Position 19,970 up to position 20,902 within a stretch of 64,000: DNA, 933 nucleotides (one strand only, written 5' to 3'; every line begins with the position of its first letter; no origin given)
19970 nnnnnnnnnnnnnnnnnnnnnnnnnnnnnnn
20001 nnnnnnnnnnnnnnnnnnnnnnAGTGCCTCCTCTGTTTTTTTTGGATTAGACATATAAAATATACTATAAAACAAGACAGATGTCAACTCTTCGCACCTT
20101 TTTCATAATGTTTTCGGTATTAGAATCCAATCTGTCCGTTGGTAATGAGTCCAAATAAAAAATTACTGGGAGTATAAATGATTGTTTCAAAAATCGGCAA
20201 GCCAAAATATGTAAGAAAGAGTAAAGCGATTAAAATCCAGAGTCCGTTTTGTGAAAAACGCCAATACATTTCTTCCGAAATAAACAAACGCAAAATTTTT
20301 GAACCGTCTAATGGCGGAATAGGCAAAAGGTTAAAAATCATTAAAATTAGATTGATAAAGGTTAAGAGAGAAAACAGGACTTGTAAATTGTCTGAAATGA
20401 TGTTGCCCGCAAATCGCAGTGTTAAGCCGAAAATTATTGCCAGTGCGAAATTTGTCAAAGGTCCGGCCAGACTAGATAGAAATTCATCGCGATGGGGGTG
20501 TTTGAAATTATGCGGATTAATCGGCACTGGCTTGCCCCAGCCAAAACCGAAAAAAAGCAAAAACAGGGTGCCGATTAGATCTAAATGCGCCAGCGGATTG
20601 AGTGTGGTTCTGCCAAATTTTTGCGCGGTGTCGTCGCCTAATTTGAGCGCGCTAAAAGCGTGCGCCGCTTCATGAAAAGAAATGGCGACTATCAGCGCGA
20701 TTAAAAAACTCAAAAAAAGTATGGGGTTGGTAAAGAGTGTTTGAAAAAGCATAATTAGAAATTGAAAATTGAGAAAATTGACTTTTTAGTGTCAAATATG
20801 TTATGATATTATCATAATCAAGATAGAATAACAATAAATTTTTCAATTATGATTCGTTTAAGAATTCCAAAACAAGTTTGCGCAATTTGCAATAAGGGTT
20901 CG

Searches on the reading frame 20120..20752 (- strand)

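Call 48: search_protein_families(library=pfam, proteins=[window:20120-20752:-], max_evalue=0.001)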
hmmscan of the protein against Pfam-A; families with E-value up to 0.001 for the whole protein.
window:20120-20752:- (210 aa): 1 family
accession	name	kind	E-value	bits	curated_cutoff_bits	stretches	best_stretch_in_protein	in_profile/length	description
PF02163.28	Peptidase_M50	-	2.9e-15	56.7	27.2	2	118-175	154-215/221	Peptidase family M50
